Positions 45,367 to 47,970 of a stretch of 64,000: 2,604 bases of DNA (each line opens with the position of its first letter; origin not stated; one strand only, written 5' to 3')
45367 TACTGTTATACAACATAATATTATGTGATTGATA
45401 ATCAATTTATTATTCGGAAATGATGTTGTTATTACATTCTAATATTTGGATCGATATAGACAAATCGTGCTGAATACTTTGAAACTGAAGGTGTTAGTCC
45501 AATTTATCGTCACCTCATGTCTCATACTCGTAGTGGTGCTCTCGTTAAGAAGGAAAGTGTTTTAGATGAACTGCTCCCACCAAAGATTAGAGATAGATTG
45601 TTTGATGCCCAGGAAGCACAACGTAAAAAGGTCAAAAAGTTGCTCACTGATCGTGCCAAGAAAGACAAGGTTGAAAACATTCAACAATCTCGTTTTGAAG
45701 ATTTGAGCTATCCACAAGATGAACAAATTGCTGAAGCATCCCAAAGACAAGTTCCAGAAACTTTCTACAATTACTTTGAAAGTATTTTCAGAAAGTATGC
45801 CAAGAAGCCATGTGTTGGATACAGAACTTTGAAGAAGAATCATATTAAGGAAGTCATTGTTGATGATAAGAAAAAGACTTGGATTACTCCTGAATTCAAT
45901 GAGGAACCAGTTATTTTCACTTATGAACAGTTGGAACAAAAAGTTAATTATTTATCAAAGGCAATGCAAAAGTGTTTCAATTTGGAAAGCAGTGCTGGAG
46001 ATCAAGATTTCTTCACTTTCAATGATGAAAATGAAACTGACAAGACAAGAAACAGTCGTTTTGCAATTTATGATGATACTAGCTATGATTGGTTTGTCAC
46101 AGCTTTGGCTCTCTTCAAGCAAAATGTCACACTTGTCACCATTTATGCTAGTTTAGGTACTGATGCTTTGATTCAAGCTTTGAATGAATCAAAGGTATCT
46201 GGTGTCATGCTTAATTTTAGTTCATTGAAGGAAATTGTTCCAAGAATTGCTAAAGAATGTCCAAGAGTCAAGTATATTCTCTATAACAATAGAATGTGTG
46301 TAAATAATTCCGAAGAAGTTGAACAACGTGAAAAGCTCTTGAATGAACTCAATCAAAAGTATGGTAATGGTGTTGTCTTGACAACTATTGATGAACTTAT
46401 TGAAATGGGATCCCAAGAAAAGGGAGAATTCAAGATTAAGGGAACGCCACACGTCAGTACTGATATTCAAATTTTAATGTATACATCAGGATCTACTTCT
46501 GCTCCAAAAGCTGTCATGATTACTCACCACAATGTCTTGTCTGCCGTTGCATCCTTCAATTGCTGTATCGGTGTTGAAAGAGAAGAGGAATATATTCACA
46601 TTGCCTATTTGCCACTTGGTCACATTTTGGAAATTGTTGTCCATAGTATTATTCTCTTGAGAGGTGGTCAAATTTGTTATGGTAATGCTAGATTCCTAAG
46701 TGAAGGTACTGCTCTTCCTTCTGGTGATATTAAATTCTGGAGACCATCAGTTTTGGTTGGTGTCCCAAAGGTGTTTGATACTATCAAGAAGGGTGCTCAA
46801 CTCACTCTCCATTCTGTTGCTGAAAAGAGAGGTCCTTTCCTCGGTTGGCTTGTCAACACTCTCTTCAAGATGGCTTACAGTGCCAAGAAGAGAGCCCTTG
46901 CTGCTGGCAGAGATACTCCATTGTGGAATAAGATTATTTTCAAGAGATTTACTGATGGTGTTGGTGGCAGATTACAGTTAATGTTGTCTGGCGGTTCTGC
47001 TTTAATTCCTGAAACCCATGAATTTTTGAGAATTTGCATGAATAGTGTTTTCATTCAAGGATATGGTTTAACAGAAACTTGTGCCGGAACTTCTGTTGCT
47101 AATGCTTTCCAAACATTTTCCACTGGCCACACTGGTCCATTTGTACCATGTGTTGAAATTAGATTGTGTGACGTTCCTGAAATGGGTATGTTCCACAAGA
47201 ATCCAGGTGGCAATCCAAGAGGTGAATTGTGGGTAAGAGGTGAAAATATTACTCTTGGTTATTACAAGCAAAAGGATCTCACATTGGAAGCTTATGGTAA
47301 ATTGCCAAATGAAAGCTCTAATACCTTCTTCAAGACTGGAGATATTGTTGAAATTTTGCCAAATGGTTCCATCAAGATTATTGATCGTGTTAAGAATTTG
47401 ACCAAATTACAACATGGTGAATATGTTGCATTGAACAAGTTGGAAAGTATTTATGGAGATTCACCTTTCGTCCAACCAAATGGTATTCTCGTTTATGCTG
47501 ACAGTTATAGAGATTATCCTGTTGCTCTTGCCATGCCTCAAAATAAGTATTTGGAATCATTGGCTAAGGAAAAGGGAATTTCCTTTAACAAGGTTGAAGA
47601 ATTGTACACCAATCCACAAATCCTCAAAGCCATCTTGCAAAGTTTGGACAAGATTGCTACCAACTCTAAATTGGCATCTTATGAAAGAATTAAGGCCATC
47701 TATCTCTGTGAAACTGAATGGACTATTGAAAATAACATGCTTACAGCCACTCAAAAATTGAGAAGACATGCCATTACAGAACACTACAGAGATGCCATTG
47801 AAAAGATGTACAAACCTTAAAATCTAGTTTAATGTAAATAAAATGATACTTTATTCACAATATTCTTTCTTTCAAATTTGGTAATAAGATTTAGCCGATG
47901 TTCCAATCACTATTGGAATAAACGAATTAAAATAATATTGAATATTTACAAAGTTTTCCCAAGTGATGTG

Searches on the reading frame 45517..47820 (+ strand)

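Call 5: search_protein_families(library=pfam, proteins=[window:45517-47820:+], max_evalue=0.001)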
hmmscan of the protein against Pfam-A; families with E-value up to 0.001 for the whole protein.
window:45517-47820:+ (767 aa): 1 family
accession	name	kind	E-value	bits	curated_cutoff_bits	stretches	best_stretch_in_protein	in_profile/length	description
PF00501.34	AMP-binding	-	3.6e-58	197.6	29.9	1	178-583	45-384/384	AMP-binding enzyme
